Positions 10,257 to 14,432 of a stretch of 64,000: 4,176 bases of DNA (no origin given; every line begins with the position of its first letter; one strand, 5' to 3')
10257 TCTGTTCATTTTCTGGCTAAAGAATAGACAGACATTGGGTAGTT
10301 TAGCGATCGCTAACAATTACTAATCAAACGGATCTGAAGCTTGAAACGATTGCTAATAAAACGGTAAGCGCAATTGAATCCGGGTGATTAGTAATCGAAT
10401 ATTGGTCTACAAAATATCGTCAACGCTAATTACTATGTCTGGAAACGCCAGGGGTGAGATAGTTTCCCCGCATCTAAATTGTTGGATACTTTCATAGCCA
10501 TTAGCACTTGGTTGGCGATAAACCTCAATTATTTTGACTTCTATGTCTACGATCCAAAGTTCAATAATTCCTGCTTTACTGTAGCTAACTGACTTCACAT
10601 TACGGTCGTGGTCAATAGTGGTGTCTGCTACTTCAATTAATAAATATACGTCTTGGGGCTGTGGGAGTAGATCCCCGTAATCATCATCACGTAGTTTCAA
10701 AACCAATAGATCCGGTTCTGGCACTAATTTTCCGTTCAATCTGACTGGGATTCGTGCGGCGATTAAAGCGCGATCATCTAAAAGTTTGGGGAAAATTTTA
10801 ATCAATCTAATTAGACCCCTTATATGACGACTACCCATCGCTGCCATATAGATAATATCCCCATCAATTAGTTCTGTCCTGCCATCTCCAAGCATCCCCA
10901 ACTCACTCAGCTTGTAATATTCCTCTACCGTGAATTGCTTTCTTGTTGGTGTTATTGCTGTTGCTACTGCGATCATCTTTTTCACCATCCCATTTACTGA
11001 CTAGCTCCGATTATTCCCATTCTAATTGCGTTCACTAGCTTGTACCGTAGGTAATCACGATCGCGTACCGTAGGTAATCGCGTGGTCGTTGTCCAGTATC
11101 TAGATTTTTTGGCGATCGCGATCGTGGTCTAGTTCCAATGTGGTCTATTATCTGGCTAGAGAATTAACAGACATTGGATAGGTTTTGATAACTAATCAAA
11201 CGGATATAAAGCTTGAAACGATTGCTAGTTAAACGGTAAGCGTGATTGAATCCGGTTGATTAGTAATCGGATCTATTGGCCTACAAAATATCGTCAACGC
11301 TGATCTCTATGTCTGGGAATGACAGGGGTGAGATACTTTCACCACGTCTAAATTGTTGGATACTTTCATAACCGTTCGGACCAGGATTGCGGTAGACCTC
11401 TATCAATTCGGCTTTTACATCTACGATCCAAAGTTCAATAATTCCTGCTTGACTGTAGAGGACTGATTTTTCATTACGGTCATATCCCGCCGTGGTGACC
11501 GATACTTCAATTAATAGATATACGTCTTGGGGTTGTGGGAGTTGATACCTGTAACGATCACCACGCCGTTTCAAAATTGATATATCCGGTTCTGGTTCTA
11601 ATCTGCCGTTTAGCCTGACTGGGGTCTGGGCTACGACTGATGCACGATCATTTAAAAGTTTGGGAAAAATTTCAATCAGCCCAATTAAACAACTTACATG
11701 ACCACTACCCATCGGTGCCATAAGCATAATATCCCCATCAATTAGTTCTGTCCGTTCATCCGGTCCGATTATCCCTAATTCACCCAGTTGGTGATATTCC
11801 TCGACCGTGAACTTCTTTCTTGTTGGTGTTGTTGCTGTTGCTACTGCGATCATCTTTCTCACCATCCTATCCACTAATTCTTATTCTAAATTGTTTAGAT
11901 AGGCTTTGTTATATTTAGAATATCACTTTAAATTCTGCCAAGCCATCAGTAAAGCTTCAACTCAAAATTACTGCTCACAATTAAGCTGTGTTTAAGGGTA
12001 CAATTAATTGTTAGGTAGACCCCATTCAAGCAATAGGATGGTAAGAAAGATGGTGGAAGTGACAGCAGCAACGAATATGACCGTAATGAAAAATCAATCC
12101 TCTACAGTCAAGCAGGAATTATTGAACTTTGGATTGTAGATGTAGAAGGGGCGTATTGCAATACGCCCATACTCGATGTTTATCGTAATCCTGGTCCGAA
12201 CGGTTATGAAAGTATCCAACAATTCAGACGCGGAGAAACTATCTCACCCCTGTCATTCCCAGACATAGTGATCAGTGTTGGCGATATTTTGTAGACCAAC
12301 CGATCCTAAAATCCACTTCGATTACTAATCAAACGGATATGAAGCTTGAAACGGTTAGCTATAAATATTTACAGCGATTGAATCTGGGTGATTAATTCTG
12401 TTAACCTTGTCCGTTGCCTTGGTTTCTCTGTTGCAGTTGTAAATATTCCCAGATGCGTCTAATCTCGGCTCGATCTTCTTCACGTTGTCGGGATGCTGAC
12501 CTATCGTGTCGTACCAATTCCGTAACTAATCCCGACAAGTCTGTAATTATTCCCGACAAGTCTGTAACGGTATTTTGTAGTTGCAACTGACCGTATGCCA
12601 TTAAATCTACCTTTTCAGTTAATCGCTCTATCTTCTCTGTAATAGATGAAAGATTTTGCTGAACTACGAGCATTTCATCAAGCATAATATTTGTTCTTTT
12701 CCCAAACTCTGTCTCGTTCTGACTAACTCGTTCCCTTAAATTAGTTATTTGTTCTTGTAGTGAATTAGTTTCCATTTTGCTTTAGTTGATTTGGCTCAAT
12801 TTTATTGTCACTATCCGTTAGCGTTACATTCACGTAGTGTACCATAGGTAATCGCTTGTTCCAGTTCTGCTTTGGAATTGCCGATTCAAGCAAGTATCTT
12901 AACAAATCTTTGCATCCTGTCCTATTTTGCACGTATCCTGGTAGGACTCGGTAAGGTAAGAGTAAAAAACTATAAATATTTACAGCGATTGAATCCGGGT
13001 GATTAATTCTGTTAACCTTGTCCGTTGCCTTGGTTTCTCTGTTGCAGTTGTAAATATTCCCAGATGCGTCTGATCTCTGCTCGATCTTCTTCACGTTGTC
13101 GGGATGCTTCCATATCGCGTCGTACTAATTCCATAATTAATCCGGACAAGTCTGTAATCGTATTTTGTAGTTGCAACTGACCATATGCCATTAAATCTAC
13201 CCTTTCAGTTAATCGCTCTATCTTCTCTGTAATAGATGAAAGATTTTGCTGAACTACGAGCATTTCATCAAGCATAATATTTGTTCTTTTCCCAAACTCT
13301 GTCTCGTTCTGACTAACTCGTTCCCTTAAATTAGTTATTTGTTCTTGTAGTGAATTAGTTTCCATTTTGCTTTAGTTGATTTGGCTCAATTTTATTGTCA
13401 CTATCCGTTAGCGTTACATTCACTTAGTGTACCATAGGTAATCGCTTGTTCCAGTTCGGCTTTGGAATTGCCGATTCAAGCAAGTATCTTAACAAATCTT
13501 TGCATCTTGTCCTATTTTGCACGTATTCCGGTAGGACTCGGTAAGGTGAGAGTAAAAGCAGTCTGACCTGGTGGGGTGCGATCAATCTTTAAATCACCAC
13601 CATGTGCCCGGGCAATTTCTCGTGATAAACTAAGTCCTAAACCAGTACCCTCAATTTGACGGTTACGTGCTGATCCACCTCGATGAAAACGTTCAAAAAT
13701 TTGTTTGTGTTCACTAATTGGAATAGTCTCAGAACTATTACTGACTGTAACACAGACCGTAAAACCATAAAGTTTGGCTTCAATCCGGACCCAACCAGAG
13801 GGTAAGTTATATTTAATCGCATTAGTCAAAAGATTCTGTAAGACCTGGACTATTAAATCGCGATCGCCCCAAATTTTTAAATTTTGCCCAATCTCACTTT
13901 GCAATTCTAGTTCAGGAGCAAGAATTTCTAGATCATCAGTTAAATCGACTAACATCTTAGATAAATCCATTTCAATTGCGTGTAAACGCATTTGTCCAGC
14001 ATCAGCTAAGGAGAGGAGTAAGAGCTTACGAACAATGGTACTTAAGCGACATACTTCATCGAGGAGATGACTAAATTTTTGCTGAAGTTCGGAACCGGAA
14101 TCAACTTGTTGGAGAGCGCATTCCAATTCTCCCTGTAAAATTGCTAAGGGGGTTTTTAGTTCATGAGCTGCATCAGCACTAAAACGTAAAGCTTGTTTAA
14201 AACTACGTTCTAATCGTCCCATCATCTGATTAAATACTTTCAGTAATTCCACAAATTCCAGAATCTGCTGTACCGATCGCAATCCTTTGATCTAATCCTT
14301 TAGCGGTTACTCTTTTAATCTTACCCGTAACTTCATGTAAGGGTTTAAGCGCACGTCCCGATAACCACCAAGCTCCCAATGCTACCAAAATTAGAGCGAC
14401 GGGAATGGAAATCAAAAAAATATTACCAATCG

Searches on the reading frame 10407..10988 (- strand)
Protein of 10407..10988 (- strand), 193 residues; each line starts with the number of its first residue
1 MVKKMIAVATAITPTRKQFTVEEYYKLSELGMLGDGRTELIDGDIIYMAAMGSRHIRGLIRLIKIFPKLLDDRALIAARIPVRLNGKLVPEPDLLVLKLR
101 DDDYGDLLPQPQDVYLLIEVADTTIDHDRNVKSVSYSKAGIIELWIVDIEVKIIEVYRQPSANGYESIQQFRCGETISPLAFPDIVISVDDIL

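Call 47: search_protein_families(library=pfam, proteins=[window:10407-10988:-])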
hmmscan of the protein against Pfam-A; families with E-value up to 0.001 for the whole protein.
window:10407-10988:- (193 aa): 1 family
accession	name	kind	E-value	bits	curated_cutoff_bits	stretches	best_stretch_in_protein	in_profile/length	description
PF05685.18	Uma2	-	1.9e-26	93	27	1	21-189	1-171/172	Putative restriction endonuclease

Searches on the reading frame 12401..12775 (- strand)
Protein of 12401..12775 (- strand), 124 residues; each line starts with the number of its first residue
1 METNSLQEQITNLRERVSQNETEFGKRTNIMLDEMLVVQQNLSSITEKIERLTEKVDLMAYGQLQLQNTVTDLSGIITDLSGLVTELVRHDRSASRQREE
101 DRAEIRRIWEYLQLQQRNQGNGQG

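Call 48: search_protein_families(library=pfam, proteins=[window:12401-12775:-])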
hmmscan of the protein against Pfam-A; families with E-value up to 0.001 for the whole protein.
window:12401-12775:- (124 aa): 1 family
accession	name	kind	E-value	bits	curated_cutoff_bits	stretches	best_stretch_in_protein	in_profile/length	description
PF07426.16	Dynactin_p22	-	0.00065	20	25.2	1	4-56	3-56/168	Dynactin subunit p22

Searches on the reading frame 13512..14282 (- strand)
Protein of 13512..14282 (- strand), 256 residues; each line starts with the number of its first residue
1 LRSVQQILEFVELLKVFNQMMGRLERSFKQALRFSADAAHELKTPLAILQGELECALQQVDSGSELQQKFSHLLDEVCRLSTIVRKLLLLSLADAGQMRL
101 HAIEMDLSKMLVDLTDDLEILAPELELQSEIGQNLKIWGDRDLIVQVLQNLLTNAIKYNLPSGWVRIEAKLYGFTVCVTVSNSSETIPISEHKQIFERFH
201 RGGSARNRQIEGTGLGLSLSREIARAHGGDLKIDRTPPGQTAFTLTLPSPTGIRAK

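Call 48: search_protein_families(library=pfam, proteins=[window:13512-14282:-])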
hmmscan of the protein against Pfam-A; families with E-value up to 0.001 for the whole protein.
window:13512-14282:- (256 aa): 2 families
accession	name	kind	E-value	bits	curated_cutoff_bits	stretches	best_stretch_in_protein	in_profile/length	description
PF02518.31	HATPase_c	-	5.5e-27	94.8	26.4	1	139-250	1-110/111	Histidine kinase-, DNA gyrase B-, and HSP90-like ATPase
PF00512.31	HisKA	-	5.7e-12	46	26.9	1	33-96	4-66/66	His Kinase A (phospho-acceptor) domain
